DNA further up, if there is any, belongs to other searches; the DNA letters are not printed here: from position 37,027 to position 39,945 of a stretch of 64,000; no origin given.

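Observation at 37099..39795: Second cyclase-STAND-TPR protein, in reversed domain order, starting 4 bp after tRNA-Met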

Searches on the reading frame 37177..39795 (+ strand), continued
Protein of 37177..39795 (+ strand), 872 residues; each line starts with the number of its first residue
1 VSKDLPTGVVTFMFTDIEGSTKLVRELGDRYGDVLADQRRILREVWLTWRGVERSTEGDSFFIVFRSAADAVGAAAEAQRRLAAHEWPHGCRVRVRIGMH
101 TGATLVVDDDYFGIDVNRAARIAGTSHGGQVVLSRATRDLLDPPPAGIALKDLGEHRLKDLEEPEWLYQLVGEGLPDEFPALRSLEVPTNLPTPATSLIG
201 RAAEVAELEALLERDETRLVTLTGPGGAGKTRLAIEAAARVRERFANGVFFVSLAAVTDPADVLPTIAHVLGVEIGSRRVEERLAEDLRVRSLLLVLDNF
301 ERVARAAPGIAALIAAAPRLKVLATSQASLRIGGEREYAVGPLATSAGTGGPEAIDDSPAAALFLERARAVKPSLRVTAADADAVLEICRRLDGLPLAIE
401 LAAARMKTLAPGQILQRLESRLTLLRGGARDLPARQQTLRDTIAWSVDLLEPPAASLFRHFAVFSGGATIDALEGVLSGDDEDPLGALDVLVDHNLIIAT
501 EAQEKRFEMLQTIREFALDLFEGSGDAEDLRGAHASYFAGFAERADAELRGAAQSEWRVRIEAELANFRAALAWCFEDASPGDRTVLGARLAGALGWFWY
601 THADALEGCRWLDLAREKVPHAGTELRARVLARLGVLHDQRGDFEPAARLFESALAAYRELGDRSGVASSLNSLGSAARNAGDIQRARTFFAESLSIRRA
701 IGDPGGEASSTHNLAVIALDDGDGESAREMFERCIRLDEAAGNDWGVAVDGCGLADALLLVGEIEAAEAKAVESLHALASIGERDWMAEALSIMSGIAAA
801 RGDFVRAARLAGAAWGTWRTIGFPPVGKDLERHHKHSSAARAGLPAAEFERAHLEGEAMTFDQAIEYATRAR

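Call 30: find_encoding_contigs(protein=P0007, flank=6000, max_places=3)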
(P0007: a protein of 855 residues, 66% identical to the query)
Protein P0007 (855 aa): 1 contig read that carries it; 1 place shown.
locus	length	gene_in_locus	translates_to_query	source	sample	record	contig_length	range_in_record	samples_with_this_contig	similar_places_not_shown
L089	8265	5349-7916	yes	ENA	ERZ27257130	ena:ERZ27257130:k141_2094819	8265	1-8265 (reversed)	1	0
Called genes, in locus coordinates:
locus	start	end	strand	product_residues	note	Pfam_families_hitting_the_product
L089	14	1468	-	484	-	PF03176:MMPL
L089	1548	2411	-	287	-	PF00561:Abhydrolase_1, PF02129:Peptidase_S15 (faint), PF12146:Hydrolase_4, PF12697:Abhydrolase_6, PF01738:DLH (faint)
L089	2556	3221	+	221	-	PF21695:GlnR_1st, PF00486:Trans_reg_C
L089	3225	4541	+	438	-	PF03951:Gln-synt_N, PF00120:Gln-synt_C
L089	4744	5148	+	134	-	PF00188:CAP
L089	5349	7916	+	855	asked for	PF00211:Guanylate_cyc, PF13191:AAA_16, PF13176:TPR_7 (faint), PF13401:AAA_22, PF25872:HTH_77, PF07719:TPR_2 (faint), PF13374:TPR_10 (faint), PF13424:TPR_12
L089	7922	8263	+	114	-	?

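Call 31: find_encoding_contigs(protein=P0005, flank=6000, max_places=3)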
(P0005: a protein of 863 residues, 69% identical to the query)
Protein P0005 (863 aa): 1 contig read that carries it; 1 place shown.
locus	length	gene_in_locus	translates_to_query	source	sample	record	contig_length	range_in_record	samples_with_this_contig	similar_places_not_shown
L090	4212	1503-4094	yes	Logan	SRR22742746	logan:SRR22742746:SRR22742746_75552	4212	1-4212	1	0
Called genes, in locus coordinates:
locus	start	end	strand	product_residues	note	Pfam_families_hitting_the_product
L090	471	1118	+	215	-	PF00589:Phage_integrase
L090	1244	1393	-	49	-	-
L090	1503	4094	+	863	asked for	PF00211:Guanylate_cyc, PF13191:AAA_16 (weak), PF13401:AAA_22 (weak), PF07719:TPR_2 (faint), PF13176:TPR_7 (faint), PF13374:TPR_10 (faint), PF13424:TPR_12 (weak)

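Call 32: find_encoding_contigs(protein=P0009, flank=6000, max_places=3)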
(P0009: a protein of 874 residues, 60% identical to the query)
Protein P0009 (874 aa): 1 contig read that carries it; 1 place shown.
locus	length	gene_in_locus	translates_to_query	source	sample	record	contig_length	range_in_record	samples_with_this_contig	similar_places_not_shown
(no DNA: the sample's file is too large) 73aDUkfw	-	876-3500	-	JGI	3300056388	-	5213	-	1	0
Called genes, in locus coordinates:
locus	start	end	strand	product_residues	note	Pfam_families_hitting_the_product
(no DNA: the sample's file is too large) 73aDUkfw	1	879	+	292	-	PF01019:G_glu_transpept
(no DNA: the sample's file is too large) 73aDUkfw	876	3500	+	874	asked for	PF00211:Guanylate_cyc, PF13401:AAA_22 (weak), PF25872:HTH_77 (weak), PF13424:TPR_12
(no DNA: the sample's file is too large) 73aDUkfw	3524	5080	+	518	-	PF13426:PAS_9 (faint), PF02518:HATPase_c, PF00072:Response_reg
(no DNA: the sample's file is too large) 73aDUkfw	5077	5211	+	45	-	?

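Call 36: search_protein_families(library=padloc, proteins=[window:37177-39795:+], max_evalue=0.01)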
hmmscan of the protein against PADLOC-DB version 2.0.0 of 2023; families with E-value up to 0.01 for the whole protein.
window:37177-39795:+ (872 aa): 3 families
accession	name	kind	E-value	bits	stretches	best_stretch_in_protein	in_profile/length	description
PDLC01169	TPR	-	3.1e-11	41.1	1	628-738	109-218/252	TPR repeats containing protein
PDLC05012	PDC-S39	-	0.002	14.9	1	660-727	211-278/615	-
PDLC01759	Cas3b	-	0.0064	13.2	1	213-246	226-259/711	-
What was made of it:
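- On Known anti-phage STAND systems (Avs, bNACHT) or Pycsar: Only the TPR model PDLC01169 (41 bits) and two hits at E>=0.002 (call 36).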

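Call 53: find_encoding_contigs(protein=window:37177-39795:+, flank=1000, max_places=5)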
Protein window:37177-39795:+ (872 aa): no gene with exactly this product is on record in the collection.
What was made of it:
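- Tried and rejected: Exact look-up of the window protein: not on record (call 53).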

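Call 58: search_solved_structures(query=A1, max_evalue=0.001)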
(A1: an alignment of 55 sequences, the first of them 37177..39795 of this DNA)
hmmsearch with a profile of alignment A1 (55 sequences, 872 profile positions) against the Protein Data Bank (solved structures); distinct sequences matched with E-value up to 0.001: 149 (the best 60 are shown).
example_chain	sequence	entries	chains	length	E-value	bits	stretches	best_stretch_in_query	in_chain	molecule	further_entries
9qhb_A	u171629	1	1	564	5e-60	206.8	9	627-775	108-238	Engineered tetratricopeptide repeat protein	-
8k60_I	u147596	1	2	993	4.6e-36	127.5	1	189-810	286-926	Regulatory protein AfsR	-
4wp3_A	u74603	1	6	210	1.7e-35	125.6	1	4-171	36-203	Ma1120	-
8jke_I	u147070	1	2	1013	4.1e-35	124.4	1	189-810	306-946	Regulatory protein AfsR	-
4wp9_A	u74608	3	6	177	9.5e-34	119.9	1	10-171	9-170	Ma1120 | Cyclase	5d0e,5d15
4wp8_A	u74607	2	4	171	1.9e-33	118.8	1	10-169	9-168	Ma1120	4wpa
8bu0_A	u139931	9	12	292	5.9e-33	117.2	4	666-776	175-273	Consensus tetratricopeptide repeat protein | Crystal structure of an 8-repeat consensus TPR superhelix with Zinc. | Monomer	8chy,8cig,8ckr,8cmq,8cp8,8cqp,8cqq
5d0g_A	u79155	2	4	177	7.9e-32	113.5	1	10-171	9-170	Cyclase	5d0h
4wng_A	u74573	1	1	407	1.1e-31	113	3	640-782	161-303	G-protein-signaling modulator 2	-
3sf4_A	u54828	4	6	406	1.2e-31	112.9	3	640-782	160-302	G-protein-signaling modulator 2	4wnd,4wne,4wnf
5a7d_B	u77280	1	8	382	8e-31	110.2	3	641-762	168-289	PINS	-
6hc2_A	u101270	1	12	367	1.8e-30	109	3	640-783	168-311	G-protein-signaling modulator 2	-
9qhc_A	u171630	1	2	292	2.9e-30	108.4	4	666-775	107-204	Engineered tetratricopeptide repeat protein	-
1fx4_A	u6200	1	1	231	1e-29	106.6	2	4-90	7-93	RECEPTOR-TYPE ADENYLATE CYCLASE GRESAG 4.3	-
5a6c_A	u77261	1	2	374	2.8e-29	105.1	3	640-783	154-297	G-PROTEIN-SIGNALING MODULATOR 2, AFADIN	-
6mfv_A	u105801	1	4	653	8.1e-14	53.9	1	630-816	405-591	tetratricopeptide repeat sensor PH0952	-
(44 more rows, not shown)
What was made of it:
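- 38800..39792 (+): Arm plus TPR sensor region (aa ~542-872), with no DNA-binding domain at the end. The profile match to AfsR continues colinearly to profile position 810 (call 58).
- On STAND NTPase, NB-ARC/AfsR-like clade: Profile against AfsR 8k60_I gives E=4.6e-36 in a single stretch, 189-810 to 286-926 (call 58).
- Closest known: Streptomyces coelicolor AfsR. Same: The NOD, arm and TPR regions are colinearly homologous (profile E=4.6e-36, profile 189-810 against AfsR 286-926, call 58).
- The profile of 55 homologues matches AfsR 8k60_I at E=4.6e-36 in one stretch, profile 189-810 to AfsR 286-926 (call 58). The first protein's NOD-TPR block is colinear with AfsR (call 58). The closest characterised relative, AfsR, is a housekeeping regulator (call 58).
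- Tried and rejected: The profile search (call 58) was needed.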

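Call 67: predict_structure(alignment_id=A1)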
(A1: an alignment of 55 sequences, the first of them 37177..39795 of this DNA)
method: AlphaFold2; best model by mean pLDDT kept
length: 872 residues; sequences in the alignment: 55
mean_pLDDT: 90.8   pTM: 0.66
mean pLDDT of the five models: 90.8, 89.9, 88.7, 88.2, 87.4
residues with pLDDT >= 90: 605; 70-90: 229; 50-70: 28; < 50: 10
segments of 3 or more residues with pLDDT < 50: 428-436
pLDDT, mean of each block of 10 residues (from residue 1): 78 96 93 96 97 93 96 97 94 95 88 87 94 96 90 89 90 91 87 84 94 93 81 94 92 93 96 91 92 95 92 94 92 90 78 86 92 90 90 85 87 78 52 54 80 92 94 85 82 84 81 86 91 97 90 84 94 92 95 94 87 96 95 95 95 98 97 97 96 98 94 97 98 96 90 98 98 94 90 98 98 94 88 96 97 97 93 62
secondary structure, 60 per line:
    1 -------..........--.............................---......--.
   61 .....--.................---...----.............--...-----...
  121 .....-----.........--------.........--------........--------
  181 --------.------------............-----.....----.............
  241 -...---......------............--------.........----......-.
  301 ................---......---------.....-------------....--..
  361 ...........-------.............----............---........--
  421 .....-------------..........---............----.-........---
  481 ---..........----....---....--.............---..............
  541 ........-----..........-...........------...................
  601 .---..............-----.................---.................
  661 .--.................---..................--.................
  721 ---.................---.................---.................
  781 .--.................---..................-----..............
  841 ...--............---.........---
elements in order (helices of 4 or more, strands of 3 or more residues): E8-17 H20-48 E52-57 E60-65 H68-84 E95-107 E110-112 H118-125 E131-134 H135-139 E148-156 E165-172 H202-213 E219-223 H228-240 E248-253 H260-271 H280-288 E293-298 H300-316 E320-325 E335-339 H353-356 H359-371 H379-391 H396-407 H411-418 H421-425 H439-448 H452-463 H470-477 H484-493 E498-501 E505-508 H511-523 H527-548 H554-563 H565-575 H582-601 H605-618 H624-640 H644-661 H664-680 H684-701 H704-720 H724-740 H744-760 H764-781 H784-800 H804-821 H827-843 H846-857 H861-869
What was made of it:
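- Checked: The AlphaFold model (pLDDT 90.8) ends in TPR-like helical hairpins (call 67).
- The model has pLDDT 90.8 (call 67).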
